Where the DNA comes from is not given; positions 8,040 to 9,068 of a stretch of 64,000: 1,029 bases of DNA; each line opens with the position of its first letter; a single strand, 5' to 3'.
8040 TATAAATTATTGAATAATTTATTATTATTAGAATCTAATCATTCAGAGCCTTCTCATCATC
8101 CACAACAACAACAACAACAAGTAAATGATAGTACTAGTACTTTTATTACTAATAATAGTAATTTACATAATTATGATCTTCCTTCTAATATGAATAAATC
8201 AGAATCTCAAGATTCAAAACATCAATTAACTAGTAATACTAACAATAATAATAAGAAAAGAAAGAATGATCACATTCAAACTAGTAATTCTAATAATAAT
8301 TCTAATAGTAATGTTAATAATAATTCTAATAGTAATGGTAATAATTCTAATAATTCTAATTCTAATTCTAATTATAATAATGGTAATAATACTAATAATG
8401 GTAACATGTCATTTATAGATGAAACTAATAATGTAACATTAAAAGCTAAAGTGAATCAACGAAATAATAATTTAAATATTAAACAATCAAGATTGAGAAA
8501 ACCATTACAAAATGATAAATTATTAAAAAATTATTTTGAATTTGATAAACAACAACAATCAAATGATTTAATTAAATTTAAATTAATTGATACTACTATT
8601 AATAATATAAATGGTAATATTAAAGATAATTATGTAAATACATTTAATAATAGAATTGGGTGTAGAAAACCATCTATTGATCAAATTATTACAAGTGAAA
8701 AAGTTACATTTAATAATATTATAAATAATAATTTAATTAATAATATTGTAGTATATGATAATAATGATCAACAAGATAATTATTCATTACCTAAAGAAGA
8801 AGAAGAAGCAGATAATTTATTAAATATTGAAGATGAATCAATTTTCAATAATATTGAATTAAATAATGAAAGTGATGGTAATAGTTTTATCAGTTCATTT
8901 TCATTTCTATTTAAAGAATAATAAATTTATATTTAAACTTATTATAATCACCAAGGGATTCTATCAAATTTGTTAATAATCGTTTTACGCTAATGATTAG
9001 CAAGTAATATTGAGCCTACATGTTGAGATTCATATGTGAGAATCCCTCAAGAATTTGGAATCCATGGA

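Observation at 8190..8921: Fam1: novel tripartite-motif protein family (6 copies in the window)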

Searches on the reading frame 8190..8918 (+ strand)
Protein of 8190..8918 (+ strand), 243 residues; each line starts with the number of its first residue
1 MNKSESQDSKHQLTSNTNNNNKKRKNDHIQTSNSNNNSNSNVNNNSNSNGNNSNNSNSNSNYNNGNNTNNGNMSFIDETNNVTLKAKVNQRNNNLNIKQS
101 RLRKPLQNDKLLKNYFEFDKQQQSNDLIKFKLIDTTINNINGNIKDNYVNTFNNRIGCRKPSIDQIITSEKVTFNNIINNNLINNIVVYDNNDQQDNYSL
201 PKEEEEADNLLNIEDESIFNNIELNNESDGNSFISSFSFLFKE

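Call 6: search_protein_families(library=pfam, proteins=[window:8190-8918:+], max_evalue=1)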
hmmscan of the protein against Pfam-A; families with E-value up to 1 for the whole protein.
window:8190-8918:+ (243 aa): 1 family
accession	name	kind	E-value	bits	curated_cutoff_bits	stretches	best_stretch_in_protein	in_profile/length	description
PF15814.10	FAM199X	-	0.1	12.2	27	1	23-117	194-286/320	Protein family FAM199X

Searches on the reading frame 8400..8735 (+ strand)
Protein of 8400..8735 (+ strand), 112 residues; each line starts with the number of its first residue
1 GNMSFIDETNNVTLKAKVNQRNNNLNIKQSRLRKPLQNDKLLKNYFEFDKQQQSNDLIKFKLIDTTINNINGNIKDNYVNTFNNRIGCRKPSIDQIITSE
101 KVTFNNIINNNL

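Call 36: search_protein_families(library=pfam, alignment_id=A5, max_evalue=10)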
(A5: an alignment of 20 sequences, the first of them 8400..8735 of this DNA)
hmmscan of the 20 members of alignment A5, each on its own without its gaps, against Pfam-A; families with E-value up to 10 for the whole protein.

A. member 1, window:8400-8735:+ (112 aa): 2 families
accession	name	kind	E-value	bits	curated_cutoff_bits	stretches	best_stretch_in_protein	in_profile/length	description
PF04664.18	OGFr_N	-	0.011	15.6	22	1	7-89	99-179/208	Opioid growth factor receptor (OGFr) conserved region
PF08786.17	DcrB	-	0.023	15.2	27.2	1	5-72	10-72/127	DcrB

B. families by the number of members that match (of 20 scanned): 19 families
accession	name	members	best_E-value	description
PF08786.17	DcrB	2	0.023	DcrB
PF06156.18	YabA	2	0.032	Initiation control protein YabA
PF15804.10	CCDC168_N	1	0.002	Coiled-coil domain-containing protein 168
PF04421.21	Mss4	1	0.0078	Mss4 protein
PF04664.18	OGFr_N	1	0.011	Opioid growth factor receptor (OGFr) conserved region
PF23316.1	Ig_DLEC1_6th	1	0.015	DLEC1 sixth Ig-like domain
PF17797.7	RL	1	0.021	RL domain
PF19342.4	MGP3_C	1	0.033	MGP3 C-terminal domain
PF24307.1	DUF7486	1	0.039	Family of unknown function (DUF7486)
PF10787.14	YfmQ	1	0.046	Uncharacterised protein from bacillus cereus group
PF06926.16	Rep_Org_C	1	0.067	Putative replisome organiser protein C-terminus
PF15217.11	TSC21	1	0.11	TSC21 family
PF23085.1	RRM_PARP14_3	1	0.11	PARP14, third RRM domain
PF01956.21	EMC3_TMCO1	1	0.22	Integral membrane protein EMC3/TMCO1-like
PF05587.19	Anth_Ig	1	0.27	Anthrax receptor extracellular domain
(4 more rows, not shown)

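Call 38: predict_structure(alignment_id=A5)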
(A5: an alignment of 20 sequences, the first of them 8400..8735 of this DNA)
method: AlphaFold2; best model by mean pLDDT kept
length: 112 residues; sequences in the alignment: 20
mean_pLDDT: 67.2   pTM: 0.34
mean pLDDT of the five models: 67.2, 66.5, 65.6, 65.7, 61.8
residues with pLDDT >= 90: 7; 70-90: 45; 50-70: 41; < 50: 19
segments of 3 or more residues with pLDDT < 50: 68-81
pLDDT, mean of each block of 10 residues (from residue 1): 83 88 71 57 73 76 64 43 50 71 67 45
secondary structure, 60 per line:
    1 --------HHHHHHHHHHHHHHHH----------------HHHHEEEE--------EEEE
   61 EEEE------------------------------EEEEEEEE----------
elements in order: H9-24 H41-44 E45-48 E57-64 E95-102

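Call 71: fold_search(model_id=the predicted structure, library=pdb)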
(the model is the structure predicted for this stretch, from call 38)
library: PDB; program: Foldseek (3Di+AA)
matches with E <= 10: 11; with E <= 0.001: 0
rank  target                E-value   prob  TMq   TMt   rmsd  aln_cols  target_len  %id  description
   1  9ixm_B                1.9e+00  0.57  0.28  0.05   3.6        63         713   16  Cryo-EM structure of Lactobacillus casei DdmDE bound with DNA (released 2025-01-01)
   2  3nat_A                4.6e+00  0.06  0.20  0.16   8.4        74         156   11  Crystal Structure of Conserved Protein of Unknown Function EF_1977 from Enterococcus faecalis (released 2010-07-28)
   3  7t8s_D                5.5e+00  0.10  0.24  0.34   6.3        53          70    9  Light Harvesting complex phycoerythrin PE 566, from the cryptophyte Cryptomonas pyrenoidifera (released 2023-02-15)
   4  7sfr_q                6.3e+00  0.11  0.21  0.24   4.3        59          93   14  Unmethylated Mtb Ribosome 50S with SEQ-9 (released 2022-10-12)
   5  4ooc                  7.6e+00  0.07  0.17  0.08   3.0        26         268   12  Dehydratase domain of the polyketide PpsC from Mycobacterium tuberculosis (released 2015-08-05)
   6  5v93_q                8.7e+00  0.08  0.20  0.23   5.2        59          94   15  Cryo-EM structure of the 70S ribosome from Mycobacterium tuberculosis bound with Capreomycin (released 2017-09-20)
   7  7tlf_I                8.7e+00  0.07  0.24  0.32   6.0        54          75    4  Structure of the photoacclimated Light Harvesting Complex PE545 from Proteomonas sulcata (released 2022-02-09)
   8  7t8s_B                9.2e+00  0.06  0.23  0.30   7.1        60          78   17  Light Harvesting complex phycoerythrin PE 566, from the cryptophyte Cryptomonas pyrenoidifera (released 2023-02-15)
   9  7p43_A                9.2e+00  0.04  0.20  0.04   9.8        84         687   11  Structure of CgGBE in complex with maltotriose (released 2022-07-27)
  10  7tja_R                9.9e+00  0.06  0.22  0.31   6.1        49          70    2  Structure of the Light Harvesting Complex PE545 from Proteomonas sulcata (released 2022-04-20)
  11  1qgw_B                9.9e+00  0.05  0.23  0.34   7.6        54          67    9  CRYSTAL STRUCTURE OF PHYCOERYTHRIN 545 FROM THE MARINE CRYPTOPHYTE RHODOMONAS CS24 (released 1999-05-19)
